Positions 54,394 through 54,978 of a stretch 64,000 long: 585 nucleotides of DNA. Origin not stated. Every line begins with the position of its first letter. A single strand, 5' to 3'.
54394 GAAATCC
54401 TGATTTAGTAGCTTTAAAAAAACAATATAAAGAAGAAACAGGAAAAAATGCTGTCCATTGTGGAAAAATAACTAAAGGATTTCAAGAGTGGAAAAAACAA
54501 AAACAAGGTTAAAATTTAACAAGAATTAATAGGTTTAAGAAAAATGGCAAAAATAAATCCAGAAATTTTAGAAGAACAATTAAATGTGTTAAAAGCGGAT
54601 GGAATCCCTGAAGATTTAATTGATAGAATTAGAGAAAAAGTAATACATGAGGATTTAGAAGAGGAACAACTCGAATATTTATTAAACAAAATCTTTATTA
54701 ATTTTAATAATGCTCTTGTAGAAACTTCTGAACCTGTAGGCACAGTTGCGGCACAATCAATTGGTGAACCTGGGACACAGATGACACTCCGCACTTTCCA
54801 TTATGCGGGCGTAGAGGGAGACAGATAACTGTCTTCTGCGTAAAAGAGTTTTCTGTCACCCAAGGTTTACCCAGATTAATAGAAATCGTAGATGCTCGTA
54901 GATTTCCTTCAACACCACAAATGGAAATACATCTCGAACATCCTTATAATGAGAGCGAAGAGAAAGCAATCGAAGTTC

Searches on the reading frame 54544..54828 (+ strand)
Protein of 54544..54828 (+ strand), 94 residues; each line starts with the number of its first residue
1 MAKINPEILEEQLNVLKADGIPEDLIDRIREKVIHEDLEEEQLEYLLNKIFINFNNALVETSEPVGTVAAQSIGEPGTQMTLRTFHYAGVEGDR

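Call 4: search_protein_families(library=pfam, proteins=[window:54544-54828:+], max_evalue=1)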
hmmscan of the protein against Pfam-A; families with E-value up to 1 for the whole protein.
window:54544-54828:+ (94 aa): 3 families
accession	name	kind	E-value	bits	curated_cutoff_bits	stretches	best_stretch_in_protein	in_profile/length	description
PF04998.22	RNA_pol_Rpb1_5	-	7.4e-17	62.1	28.5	1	50-91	59-100/267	RNA polymerase Rpb1, domain 5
PF22031.2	MCP_V20_C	-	0.053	13.4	27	1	12-57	21-66/171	Major capsid protein V20 C-terminal domain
PF21356.2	Vps27_GAT-like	-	0.11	13.1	27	1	25-62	11-51/71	Vacuolar protein sorting-associated protein 27, GAT-like domain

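Call 82: find_encoding_contigs(protein=window:54544-54828:+, flank=1500, max_places=10)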
Protein window:54544-54828:+ (94 aa): 7 contigs read that carry it; 3 places shown.
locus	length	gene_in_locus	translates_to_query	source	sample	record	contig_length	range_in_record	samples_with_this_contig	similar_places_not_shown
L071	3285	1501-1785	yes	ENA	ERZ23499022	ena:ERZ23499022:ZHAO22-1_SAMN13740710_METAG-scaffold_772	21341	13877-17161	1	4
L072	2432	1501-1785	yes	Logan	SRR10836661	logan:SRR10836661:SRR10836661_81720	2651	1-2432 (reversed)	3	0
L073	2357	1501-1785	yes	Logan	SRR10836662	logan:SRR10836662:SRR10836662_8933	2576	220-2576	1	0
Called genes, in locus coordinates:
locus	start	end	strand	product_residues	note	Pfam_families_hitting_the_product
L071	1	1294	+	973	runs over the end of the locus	PF04997:RNA_pol_Rpb1_1, PF00623:RNA_pol_Rpb1_2, PF04983:RNA_pol_Rpb1_3, PF05000:RNA_pol_Rpb1_4, PF04998:RNA_pol_Rpb1_5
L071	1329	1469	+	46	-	-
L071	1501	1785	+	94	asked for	PF04998:RNA_pol_Rpb1_5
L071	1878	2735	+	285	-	PF04998:RNA_pol_Rpb1_5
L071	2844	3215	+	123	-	PF01248:Ribosomal_L7Ae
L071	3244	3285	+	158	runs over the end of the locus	PF13184:KH_NusA_1st (faint), PF07650:KH_2 (weak), PF26594:KH_NusA_2nd (faint), PF13083:KH_KhpA-B (faint), PF00013:KH_1 (faint), PF07650:KH_2 (weak)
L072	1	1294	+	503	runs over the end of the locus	?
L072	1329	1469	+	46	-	-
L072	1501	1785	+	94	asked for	PF04998:RNA_pol_Rpb1_5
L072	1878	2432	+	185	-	?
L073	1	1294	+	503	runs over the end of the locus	?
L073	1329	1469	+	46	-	-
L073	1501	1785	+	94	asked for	PF04998:RNA_pol_Rpb1_5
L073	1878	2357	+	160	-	?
